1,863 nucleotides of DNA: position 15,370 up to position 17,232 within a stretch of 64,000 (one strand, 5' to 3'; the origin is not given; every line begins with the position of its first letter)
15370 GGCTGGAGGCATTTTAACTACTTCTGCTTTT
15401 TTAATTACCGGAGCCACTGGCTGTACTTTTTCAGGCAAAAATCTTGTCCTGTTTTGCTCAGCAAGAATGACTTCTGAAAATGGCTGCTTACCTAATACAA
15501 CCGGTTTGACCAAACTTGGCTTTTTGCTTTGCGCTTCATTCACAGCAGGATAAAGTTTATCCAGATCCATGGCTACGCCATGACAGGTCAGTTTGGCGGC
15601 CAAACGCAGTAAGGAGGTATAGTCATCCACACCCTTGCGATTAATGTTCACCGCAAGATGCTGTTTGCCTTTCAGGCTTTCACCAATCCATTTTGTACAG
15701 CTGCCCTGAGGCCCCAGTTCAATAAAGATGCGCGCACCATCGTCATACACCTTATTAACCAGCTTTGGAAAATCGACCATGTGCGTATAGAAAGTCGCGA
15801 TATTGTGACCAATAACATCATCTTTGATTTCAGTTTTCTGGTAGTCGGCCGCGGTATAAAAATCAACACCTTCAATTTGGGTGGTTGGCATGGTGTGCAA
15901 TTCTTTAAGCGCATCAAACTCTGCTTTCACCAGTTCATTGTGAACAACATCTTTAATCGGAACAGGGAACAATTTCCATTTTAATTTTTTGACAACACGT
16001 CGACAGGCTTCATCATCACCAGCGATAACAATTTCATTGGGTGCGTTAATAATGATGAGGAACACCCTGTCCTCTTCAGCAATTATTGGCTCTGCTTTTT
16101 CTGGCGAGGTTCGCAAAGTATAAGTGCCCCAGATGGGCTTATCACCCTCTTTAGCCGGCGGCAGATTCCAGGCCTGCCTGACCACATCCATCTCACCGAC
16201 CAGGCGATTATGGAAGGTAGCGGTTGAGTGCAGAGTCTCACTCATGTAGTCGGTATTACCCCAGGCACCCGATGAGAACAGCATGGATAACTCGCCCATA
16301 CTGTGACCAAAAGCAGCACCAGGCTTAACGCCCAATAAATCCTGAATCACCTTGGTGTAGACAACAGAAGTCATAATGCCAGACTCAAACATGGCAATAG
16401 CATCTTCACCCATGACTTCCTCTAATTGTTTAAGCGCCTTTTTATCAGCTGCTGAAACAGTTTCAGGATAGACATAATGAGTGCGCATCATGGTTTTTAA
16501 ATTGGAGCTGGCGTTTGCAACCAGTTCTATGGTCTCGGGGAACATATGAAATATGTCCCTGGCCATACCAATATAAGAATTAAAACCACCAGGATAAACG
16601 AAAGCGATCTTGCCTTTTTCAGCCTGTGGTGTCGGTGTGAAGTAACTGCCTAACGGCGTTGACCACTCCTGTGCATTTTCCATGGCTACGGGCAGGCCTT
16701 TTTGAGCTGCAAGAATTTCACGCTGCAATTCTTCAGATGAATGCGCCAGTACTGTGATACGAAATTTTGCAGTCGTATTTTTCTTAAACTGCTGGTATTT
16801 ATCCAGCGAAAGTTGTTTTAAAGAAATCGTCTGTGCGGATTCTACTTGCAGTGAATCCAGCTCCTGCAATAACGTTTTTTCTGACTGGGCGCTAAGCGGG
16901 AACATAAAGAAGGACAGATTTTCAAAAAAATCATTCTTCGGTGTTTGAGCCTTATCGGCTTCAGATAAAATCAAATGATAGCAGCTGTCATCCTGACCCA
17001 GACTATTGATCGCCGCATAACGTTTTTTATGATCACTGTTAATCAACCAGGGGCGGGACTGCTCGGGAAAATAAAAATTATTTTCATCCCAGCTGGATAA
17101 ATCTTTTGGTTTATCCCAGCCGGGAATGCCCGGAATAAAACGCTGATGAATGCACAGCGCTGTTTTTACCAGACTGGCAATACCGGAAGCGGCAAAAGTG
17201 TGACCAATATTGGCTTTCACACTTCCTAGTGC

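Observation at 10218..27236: PUFA-synthase-type cluster with non-canonical layout: no pfaB, the acyltransferase domain is fused inside the PfaC-like subunit, and pfaE is in-operon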

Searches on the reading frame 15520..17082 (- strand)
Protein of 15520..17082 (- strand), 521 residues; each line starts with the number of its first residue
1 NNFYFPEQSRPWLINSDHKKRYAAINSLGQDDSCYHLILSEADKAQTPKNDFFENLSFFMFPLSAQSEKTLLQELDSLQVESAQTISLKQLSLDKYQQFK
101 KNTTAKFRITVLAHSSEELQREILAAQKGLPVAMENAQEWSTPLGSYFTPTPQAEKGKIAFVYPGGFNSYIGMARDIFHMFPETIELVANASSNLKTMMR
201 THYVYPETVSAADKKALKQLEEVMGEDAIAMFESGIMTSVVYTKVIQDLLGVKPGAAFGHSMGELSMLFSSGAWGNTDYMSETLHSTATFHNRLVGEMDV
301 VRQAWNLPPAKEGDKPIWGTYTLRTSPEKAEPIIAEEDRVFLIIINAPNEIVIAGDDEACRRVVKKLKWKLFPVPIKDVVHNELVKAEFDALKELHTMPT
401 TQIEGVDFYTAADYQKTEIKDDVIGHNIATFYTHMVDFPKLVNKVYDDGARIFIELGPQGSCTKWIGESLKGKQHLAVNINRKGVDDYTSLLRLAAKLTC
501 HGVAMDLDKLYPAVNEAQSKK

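Call 18: search_solved_structures(query=window:15520-17082:-, max_evalue=0.001, show_alignments=3)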
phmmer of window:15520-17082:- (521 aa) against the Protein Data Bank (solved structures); distinct sequences matched with E-value up to 0.001: 27.
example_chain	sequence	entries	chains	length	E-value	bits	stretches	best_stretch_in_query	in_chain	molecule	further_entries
9ry8_A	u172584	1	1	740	7.1e-36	127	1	35-511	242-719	PfaBs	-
8g4u_A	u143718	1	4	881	1.2e-08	37.1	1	319-514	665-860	EryAIII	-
5bp1_A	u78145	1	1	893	2.7e-08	36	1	248-513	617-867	Mycocerosic acid synthase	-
3ptw_A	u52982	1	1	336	1.7e-07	33.4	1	158-471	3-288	Malonyl CoA-acyl carrier protein transacylase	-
9d2z_A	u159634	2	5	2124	1.6e-06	30.1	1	3-513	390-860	Mycocerosic acid synthase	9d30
9d2y_A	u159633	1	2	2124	1.6e-06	30.1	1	3-513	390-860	Multifunctional mycocerosic acid synthase membrane-associated MAS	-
8jpt_A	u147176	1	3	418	3e-06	29.2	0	156-279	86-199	Polyene macrolide polyketide synthase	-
11sz_A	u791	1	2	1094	9.5e-06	27.6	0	149-274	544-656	6-deoxyerythronolide-B synthase, Erythronolide synthase EryA2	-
7agq_A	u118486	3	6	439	1.6e-05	26.9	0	238-513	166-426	Mycocerosic acid synthase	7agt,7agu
7agp_A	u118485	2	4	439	1.9e-05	26.6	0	238-513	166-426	Mycocerosic acid synthase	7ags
8ee0_A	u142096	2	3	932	2.3e-05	26.3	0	152-508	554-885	6-deoxyerythronolide B synthase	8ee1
8jpu_A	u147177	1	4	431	2.4e-05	26.3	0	157-470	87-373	Tylactone synthase modules 4 & 5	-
6iyo_A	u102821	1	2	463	3e-05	25.9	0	324-508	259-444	Type I modular polyketide synthase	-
3im8_A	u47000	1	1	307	5.1e-05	25.2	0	158-476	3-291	Malonyl acyl carrier protein transacylase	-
7agr_A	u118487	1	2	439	5.6e-05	25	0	238-513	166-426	Mycocerosic acid synthase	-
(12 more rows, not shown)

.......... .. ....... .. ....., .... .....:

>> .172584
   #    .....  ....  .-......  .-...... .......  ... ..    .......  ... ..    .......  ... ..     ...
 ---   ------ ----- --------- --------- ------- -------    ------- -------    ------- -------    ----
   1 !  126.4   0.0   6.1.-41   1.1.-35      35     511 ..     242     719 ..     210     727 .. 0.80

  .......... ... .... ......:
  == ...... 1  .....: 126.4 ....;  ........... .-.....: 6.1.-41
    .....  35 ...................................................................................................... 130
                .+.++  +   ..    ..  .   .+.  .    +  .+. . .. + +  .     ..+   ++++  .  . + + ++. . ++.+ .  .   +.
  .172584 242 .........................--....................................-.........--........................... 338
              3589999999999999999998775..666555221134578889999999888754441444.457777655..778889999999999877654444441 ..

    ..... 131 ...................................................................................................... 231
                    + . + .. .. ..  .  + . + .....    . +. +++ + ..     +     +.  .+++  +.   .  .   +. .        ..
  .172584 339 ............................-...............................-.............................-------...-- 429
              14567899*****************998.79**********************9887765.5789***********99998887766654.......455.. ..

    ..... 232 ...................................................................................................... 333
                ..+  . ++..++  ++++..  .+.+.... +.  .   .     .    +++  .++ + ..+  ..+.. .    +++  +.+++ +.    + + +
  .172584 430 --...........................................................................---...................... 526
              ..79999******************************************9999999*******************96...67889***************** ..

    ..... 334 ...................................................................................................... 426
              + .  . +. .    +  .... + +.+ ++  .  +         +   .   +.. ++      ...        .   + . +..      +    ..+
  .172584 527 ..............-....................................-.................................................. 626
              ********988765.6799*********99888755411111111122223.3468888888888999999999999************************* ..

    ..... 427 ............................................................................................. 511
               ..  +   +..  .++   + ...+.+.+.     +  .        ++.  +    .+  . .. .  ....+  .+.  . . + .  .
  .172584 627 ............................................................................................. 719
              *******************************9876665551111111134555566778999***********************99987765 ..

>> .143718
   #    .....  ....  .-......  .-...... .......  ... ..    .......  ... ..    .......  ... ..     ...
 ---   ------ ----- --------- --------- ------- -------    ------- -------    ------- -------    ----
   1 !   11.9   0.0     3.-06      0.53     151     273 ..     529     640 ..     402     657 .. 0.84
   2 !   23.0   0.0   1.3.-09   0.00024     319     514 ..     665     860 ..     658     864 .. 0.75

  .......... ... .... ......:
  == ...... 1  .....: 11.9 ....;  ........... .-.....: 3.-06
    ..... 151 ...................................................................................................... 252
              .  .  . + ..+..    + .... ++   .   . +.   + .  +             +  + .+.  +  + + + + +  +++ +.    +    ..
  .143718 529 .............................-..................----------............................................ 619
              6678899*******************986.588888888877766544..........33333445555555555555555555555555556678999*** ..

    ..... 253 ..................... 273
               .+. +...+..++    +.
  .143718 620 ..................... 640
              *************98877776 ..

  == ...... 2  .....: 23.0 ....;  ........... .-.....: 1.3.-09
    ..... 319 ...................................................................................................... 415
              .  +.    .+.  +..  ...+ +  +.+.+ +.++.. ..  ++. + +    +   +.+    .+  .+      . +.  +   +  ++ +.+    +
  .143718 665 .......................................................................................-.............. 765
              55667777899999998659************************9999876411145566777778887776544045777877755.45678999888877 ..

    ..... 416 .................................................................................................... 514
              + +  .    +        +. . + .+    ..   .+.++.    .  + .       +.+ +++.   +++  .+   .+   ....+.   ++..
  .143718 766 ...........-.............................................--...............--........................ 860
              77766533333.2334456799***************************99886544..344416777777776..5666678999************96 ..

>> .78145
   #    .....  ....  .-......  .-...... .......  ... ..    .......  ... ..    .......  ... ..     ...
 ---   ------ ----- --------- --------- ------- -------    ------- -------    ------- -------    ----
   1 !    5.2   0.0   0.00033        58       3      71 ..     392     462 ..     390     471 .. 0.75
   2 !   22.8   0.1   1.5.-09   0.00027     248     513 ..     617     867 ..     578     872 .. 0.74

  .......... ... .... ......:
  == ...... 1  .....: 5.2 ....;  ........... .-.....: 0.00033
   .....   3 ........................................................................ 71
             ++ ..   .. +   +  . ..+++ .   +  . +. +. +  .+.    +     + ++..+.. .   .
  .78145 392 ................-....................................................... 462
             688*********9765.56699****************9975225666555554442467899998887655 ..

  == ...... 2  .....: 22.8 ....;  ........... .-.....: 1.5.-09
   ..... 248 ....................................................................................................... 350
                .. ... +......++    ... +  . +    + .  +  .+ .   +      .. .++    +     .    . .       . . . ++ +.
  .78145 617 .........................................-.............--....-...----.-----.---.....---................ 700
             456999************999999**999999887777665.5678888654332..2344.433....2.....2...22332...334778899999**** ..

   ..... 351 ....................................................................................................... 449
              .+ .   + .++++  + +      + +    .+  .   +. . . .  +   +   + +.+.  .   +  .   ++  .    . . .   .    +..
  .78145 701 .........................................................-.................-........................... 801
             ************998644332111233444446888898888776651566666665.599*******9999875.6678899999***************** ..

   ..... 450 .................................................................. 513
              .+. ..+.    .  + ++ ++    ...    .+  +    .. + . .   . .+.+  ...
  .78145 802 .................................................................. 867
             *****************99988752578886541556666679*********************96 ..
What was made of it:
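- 15535..17040 (-): Linker plus PfaB-like acyltransferase (aa 894-1395). Catalytic Ser1140 and His1260, partner Asn1225, no malonyl-binding Arg or Gln. PDB 9ry8 PfaB E 7e-36 by sequence (call 18).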

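Call 67: predict_structure(alignment_id=A1)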
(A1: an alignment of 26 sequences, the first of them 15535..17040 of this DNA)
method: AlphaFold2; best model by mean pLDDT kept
length: 502 residues; sequences in the alignment: 26
mean_pLDDT: 87.9   pTM: 0.88
mean pLDDT of the five models: 87.9, 87.2, 86.5, 86.3, 82.7
residues with pLDDT >= 90: 322; 70-90: 135; 50-70: 16; < 50: 29
segments of 3 or more residues with pLDDT < 50: 1-28
pLDDT, mean of each block of 10 residues (from residue 1): 39 42 45 67 91 96 95 92 91 96 96 96 95 97 96 82 85 87 81 67 83 85 94 96 95 94 87 85 90 88 90 96 96 96 94 87 89 93 92 97 95 95 98 98 91 96 90 91 97 86 55
secondary structure, 60 per line:
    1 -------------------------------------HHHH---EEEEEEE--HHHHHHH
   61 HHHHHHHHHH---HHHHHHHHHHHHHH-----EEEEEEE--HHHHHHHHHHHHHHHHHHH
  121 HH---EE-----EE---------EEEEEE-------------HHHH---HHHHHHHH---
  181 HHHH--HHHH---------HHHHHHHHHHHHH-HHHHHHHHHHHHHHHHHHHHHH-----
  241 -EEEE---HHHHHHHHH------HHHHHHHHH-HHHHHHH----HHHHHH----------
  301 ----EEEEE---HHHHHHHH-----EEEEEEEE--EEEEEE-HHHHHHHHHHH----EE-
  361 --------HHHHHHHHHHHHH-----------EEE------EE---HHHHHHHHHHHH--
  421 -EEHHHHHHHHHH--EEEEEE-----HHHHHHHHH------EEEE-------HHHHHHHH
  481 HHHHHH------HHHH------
elements in order: H38-41 E45-51 H54-70 H74-87 E93-99 H102-122 E144-149 H163-166 H170-177 H181-184 H187-190 H200-212 H214-235 E242-245 H249-257 H264-272 H274-280 H285-290 E305-309 H313-320 E326-333 E336-341 H343-353 H369-381 E393-395 H407-418 H424-433 E436-441 H447-455 E462-465 H473-486 H493-496

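Call 69: fold_search(model_id=the predicted structure, library=pdb)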
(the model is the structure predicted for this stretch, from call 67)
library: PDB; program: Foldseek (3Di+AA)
matches with E <= 10: 759; with E <= 0.001: 244
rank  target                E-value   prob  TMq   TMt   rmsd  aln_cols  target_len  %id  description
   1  9ry8                  4.5e-36  1.00  0.81  0.66   2.3       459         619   23  Crystal structure of PfaB from Shewanella baltica strain 6-42 (released 2026-02-25)
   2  5ydl                  3.4e-23  1.00  0.65  0.79   4.6       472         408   17  The crystal structure of the Acyl Transferase domain of SpnD complex with 2-(pent-4-yn-1-yl)malonyl (released 2018-05-23)
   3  4mz0_A                3.6e-23  1.00  0.61  0.36   6.0       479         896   16  Structure of a ketosynthase-acyltransferase di-domain from module CurL of the curacin A polyketide synthase (released 2014-01-29)
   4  7vt1_A                5.8e-23  1.00  0.66  0.75   4.7       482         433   18  Acyltransferase from the 9th Module of Salinomycin Polyketide Synthase (released 2022-06-08)
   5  6j0u_B                1.1e-22  1.00  0.70  0.83   3.7       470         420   17  Crystal Structure of the acyltransferase domain from the third module of the ansamitocin polyketide synthase (released 2019-12-18)
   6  9d2z_A                1.4e-22  1.00  0.60  0.37   8.3       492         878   16  Cryo-EM structure of mycocerosic acid synthase with single KS-ACP crosslink using C16 alpha-bromoamide. Complex B (released 2025-08-13)
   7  6j0u_A                1.7e-22  1.00  0.69  0.81   4.2       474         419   17  Crystal Structure of the acyltransferase domain from the third module of the ansamitocin polyketide synthase (released 2019-12-18)
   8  8cg4_A                2.7e-22  1.00  0.64  0.28   6.5       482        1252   16  The organise full-length structure of the fungal non-reducing polyketide synthase (NR-PKS) PksA (released 2024-02-21)
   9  9d2z_B                3.4e-22  1.00  0.63  0.38   8.3       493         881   16  Cryo-EM structure of mycocerosic acid synthase with single KS-ACP crosslink using C16 alpha-bromoamide. Complex B (released 2025-08-13)
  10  9pc6_B                3.9e-22  1.00  0.65  0.22   7.0       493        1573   18  Antibody (1B2) Bound Crosslinked Rifamycin Synthetase Module 1 with a C-terminal Type II Thioesterase (released 2025-07-23)
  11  6iyo_A                4.9e-22  1.00  0.56  0.66  10.8       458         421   19  Crystal Structure of the acyltransferase domain from the second module of the salinomycin polyketide synthase (released 2019-07-10)
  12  8jpt_C                6.5e-22  1.00  0.68  0.80   4.7       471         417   18  Crystal Structure of the acyltransferase domain from the eighth module of the spinosad polyketide synthase (released 2024-06-19)
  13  8by8_A                8.2e-22  1.00  0.64  0.28   6.8       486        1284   13  The cercosporin fungal non-reducing polyketide synthase (NR-PKS) CTB1 (SAT-KS-MAT) (released 2024-01-10)
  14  7ags_B                8.2e-22  1.00  0.59  0.67   6.5       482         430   17  Structure of the AcylTransferase domain of Mycocerosic Acid Synthase from Mycobacterium tuberculosis acylated MethylMa (released 2020-12-16)
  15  7vt1_B                1.2e-21  1.00  0.69  0.78   4.0       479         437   17  Acyltransferase from the 9th Module of Salinomycin Polyketide Synthase (released 2022-06-08)
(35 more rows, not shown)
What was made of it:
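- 15535..17040 (-): AlphaFold model pLDDT 87.9, best fold match 9ry8 with TM 0.81 and rmsd 2.3 A (calls 67, 69).
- Closest known: PfaB of Shewanella baltica. Same: Best sequence and fold match of the embedded AT (calls 18, 69).
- The AT matches PfaB structure 9ry8 by sequence (E 7e-36, call 18) and by fold (TM 0.81, rmsd 2.3 A, 13 orders of magnitude better than PKS ATs; calls 67, 69).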

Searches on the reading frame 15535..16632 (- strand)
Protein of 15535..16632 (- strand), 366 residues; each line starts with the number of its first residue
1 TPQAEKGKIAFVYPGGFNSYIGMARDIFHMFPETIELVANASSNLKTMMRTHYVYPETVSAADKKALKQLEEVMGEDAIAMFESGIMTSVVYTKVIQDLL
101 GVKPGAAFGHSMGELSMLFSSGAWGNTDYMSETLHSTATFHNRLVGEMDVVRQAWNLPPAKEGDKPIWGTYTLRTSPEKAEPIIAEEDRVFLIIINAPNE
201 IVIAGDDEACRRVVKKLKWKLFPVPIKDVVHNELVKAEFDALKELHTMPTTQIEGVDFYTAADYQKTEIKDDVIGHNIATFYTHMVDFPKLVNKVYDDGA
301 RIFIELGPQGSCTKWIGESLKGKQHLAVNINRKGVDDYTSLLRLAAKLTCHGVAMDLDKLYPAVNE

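Call 56: search_protein_representatives(protein=window:15535-16632:-)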
Query: 366 residues. Proteins with E-value up to 0.001 (for the whole library): 4590; up to 1e-10: 1977; up to 1e-30: 729. The best 150 are listed.
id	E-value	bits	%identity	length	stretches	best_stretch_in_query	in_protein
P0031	4.9e-186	634.2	77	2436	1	2-363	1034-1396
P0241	7.2e-163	558.0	68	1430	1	2-365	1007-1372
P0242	4.2e-114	397.6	51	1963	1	2-364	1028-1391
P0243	6.1e-107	374.0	48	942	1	2-363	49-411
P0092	4.0e-105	368.0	47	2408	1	2-362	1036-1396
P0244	8.9e-104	363.6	47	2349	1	3-361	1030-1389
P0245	1.5e-103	362.8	44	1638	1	2-362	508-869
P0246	2.7e-103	362.0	45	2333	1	2-364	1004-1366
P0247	2.0e-96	339.5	42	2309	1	6-364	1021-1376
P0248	2.1e-95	336.0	43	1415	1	2-362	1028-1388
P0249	3.0e-92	325.7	44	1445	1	2-362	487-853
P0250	1.2e-90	320.4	43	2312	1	6-366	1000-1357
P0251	2.0e-90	319.7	41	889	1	4-363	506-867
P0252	6.7e-90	318.0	41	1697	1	2-362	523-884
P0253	8.3e-90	317.6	43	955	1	2-360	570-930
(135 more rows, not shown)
